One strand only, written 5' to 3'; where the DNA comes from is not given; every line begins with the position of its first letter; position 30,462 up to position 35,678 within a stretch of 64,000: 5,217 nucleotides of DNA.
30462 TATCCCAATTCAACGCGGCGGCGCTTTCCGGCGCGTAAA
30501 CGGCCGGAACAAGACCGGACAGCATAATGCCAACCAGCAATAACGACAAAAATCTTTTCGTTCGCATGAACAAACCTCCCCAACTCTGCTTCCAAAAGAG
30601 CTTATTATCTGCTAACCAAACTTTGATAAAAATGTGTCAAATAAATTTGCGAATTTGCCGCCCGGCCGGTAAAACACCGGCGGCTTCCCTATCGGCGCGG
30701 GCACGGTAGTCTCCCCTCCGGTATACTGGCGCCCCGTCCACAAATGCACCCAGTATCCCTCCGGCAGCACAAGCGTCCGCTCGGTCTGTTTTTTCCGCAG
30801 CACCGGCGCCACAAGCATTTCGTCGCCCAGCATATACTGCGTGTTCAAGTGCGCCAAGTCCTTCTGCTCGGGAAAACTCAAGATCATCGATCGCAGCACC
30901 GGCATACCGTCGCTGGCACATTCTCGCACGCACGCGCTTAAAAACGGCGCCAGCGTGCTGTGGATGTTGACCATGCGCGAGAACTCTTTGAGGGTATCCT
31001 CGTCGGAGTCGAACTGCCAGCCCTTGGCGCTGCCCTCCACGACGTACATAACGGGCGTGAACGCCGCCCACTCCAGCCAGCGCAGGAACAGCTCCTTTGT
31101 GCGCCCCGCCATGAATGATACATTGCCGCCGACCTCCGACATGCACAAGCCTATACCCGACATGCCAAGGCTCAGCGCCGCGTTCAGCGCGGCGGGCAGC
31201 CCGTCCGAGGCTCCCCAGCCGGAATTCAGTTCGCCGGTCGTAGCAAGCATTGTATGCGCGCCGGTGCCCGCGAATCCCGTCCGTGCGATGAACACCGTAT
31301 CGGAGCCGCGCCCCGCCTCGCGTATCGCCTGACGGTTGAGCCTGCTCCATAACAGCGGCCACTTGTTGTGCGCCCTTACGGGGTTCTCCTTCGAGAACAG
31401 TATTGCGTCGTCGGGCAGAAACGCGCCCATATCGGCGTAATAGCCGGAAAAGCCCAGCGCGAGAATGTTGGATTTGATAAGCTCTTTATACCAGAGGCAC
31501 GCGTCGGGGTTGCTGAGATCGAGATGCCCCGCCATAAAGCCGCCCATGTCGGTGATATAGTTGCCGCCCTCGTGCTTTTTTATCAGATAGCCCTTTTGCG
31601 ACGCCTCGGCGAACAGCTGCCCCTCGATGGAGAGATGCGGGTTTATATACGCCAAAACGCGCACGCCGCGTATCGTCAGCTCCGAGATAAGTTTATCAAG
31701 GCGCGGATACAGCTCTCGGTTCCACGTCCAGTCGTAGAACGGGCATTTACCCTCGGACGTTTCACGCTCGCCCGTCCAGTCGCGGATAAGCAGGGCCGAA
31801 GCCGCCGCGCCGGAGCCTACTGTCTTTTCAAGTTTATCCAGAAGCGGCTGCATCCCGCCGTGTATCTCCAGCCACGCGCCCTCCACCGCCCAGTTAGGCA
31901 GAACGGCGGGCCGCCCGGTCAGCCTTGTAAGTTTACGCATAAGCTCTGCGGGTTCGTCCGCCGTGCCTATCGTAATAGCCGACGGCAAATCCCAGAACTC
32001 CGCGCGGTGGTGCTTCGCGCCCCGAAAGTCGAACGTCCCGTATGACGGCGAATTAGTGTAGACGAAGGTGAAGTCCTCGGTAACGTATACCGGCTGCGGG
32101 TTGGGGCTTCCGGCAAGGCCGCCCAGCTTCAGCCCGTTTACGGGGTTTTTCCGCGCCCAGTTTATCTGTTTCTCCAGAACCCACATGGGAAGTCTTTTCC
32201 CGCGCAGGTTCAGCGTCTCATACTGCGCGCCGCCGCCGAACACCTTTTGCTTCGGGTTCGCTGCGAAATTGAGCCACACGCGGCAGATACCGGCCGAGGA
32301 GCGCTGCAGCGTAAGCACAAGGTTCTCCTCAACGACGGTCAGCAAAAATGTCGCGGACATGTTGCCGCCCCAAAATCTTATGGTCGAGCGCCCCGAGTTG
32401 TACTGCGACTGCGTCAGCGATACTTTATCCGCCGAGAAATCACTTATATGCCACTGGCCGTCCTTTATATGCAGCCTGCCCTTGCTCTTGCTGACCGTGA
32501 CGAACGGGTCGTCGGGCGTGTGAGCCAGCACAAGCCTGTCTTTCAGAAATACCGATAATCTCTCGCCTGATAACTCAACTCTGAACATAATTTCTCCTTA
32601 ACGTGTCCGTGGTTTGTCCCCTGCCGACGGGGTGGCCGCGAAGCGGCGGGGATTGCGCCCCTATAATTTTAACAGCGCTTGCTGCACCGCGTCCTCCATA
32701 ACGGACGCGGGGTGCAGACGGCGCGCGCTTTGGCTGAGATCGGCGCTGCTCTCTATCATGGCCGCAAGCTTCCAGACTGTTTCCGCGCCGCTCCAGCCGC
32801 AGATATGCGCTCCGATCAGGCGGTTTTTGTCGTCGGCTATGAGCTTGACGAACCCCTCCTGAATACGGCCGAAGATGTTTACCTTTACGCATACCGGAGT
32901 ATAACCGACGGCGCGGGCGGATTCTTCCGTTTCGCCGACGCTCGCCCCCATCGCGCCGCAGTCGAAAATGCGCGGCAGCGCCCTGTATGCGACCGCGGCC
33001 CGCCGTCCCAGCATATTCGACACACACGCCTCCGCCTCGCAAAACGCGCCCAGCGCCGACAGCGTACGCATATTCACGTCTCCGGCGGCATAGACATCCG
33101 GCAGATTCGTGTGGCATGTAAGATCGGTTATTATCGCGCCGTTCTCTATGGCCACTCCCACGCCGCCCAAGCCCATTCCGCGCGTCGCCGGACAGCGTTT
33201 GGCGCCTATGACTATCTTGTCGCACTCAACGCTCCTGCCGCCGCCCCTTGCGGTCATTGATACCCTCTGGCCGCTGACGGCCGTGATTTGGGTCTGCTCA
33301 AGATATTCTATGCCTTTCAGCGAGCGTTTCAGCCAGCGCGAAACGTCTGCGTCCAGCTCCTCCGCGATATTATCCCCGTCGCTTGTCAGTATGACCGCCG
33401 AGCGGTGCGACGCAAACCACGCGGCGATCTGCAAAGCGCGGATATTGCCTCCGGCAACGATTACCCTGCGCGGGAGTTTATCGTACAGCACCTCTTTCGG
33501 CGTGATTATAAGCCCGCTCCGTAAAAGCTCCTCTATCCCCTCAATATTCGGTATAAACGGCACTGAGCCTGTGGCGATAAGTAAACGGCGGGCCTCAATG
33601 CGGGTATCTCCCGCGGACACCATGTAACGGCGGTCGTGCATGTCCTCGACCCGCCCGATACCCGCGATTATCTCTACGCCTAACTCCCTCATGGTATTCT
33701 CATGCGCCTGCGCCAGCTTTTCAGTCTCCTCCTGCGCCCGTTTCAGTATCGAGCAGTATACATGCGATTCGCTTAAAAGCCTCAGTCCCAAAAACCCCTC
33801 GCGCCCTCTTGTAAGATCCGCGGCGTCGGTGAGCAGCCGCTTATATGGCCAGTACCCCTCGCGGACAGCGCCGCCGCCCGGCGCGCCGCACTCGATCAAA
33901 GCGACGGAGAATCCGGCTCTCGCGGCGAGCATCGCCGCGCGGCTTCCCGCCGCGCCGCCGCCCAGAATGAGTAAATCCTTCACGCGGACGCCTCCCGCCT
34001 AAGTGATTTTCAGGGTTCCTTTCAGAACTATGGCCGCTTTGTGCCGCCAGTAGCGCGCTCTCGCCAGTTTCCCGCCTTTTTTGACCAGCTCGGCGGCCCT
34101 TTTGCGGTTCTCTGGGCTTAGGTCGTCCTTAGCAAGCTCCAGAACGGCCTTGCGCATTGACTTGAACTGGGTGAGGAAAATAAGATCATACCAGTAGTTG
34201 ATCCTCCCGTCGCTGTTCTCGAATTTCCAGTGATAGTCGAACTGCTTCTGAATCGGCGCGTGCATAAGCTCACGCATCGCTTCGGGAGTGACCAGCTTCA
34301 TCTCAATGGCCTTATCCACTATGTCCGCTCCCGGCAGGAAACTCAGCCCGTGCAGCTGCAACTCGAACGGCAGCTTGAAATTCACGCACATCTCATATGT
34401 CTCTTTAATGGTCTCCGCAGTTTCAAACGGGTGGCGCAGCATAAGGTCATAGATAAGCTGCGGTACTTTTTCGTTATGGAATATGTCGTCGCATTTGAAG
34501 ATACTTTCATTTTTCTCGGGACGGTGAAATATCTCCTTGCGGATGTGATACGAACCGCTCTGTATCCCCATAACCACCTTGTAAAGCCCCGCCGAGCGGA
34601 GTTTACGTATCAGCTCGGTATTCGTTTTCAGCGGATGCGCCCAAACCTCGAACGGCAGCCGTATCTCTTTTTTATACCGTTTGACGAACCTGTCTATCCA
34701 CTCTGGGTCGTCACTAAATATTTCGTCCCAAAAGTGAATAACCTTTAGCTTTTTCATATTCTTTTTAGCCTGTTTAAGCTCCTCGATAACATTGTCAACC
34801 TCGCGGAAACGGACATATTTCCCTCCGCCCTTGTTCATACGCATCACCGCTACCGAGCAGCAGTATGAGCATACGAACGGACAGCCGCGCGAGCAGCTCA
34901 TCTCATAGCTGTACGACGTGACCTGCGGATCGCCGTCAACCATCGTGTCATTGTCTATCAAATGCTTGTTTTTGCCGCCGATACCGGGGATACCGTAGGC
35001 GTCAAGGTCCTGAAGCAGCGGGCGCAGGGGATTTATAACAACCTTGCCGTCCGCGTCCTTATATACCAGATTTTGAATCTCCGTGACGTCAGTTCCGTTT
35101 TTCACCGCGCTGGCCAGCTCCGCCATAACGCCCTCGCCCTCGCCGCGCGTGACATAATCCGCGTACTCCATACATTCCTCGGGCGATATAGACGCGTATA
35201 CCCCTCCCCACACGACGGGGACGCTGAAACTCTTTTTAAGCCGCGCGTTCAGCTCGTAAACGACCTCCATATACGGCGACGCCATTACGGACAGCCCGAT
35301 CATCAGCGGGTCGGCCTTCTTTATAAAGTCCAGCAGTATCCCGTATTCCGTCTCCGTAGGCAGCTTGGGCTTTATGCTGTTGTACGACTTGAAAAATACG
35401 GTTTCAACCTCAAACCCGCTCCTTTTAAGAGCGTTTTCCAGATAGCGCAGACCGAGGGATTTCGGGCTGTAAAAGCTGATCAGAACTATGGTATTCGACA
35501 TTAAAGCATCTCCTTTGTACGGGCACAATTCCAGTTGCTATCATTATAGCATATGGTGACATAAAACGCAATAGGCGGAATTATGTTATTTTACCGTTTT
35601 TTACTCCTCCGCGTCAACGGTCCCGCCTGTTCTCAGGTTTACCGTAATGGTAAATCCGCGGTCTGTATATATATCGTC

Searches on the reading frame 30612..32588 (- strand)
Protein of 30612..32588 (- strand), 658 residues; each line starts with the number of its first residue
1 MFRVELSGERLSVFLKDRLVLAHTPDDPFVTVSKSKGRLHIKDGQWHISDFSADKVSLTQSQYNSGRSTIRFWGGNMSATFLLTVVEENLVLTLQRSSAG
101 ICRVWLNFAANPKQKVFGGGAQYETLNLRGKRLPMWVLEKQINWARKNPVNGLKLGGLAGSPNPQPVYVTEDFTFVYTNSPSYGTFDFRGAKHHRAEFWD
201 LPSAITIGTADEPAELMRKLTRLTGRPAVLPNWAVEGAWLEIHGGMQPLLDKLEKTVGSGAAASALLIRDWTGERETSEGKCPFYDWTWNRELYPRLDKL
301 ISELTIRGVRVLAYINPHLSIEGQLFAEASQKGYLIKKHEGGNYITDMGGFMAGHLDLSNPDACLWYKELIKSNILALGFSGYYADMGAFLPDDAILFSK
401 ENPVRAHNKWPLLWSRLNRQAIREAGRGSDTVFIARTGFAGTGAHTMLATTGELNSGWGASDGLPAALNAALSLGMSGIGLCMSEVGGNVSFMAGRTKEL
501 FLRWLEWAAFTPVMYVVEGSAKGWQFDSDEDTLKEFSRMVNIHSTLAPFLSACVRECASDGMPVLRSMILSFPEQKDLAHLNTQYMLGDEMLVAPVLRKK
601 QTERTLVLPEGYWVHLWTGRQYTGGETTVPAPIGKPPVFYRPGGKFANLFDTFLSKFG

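Call 22: search_protein_families(library=pfam, proteins=[window:30612-32588:-], max_evalue=0.00001)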
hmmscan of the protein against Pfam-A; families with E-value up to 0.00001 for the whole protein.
window:30612-32588:- (658 aa): 2 families
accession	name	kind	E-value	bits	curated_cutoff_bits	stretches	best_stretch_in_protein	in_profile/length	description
PF01055.32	Glyco_hydro_31_2nd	-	2.6e-33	116.2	23.5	1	282-550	52-325/328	Glycosyl hydrolases family 31 TIM-barrel domain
PF21365.3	Glyco_hydro_31_3rd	-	2.3e-22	79.7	24.4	1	561-643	1-84/87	Glycosyl hydrolase family 31 C-terminal domain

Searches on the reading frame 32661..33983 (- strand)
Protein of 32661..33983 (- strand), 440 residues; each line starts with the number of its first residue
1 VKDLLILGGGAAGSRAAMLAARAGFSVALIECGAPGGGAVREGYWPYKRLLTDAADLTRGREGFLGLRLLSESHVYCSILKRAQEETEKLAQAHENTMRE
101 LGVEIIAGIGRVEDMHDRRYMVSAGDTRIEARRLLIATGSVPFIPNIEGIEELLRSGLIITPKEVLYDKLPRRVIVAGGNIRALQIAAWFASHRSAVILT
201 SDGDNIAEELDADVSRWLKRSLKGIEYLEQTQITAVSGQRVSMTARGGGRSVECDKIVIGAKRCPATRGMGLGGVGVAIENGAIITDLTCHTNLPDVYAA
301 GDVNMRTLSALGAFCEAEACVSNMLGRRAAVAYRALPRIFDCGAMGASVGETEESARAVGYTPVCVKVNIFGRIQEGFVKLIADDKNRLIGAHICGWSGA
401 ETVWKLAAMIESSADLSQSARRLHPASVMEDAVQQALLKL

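Call 22: search_protein_families(library=pfam, proteins=[window:32661-33983:-], max_evalue=0.00001)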
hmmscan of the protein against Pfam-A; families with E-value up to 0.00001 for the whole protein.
window:32661-33983:- (440 aa): 6 families
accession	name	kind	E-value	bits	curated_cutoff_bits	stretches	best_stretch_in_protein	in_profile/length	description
PF07992.20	Pyr_redox_2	-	3.4e-41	142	26.1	1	3-306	2-279/291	Pyridine nucleotide-disulphide oxidoreductase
PF13738.12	Pyr_redox_3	-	3.1e-10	40.2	30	1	5-256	1-259/305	Pyridine nucleotide-disulphide oxidoreductase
PF02852.28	Pyr_redox_dim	-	2.6e-09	37.7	25.3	1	347-436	12-109/110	Pyridine nucleotide-disulphide oxidoreductase, dimerisation domain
PF12831.13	FAD_oxidored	-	2.1e-07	31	27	1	3-108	1-108/416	FAD dependent oxidoreductase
PF00070.33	Pyr_redox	-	9.7e-07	29.7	22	0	173-240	1-70/82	Pyridine nucleotide-disulphide oxidoreductase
PF03486.20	HI0933_like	-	1.2e-06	28.6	50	0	3-33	2-32/244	HI0933-like protein Rossmann domain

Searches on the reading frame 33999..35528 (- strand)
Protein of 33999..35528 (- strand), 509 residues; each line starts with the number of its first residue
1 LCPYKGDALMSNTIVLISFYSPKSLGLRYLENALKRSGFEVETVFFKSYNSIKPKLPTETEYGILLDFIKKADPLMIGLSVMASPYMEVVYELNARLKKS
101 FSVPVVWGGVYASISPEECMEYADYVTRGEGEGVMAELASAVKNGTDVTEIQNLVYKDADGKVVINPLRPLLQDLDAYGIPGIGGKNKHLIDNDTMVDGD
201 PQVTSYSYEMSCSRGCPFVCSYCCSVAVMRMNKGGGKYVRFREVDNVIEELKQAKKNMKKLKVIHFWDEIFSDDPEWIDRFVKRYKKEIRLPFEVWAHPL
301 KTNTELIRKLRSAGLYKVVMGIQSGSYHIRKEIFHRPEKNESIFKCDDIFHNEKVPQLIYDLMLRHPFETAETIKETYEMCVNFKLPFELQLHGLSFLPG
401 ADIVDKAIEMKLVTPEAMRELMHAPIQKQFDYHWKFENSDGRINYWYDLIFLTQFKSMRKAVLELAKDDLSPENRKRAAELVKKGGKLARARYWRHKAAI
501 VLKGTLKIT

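Call 22: search_protein_families(library=pfam, proteins=[window:33999-35528:-], max_evalue=0.00001)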
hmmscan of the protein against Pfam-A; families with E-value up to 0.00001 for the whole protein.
window:33999-35528:- (509 aa): 2 families
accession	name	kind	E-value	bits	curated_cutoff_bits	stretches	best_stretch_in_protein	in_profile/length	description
PF02310.24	B12-binding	-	1.3e-15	57.8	32.1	1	23-138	13-120/121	B12 binding domain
PF04055.27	Radical_SAM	-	3.2e-14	53.9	29.5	1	211-380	2-165/166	Radical SAM superfamily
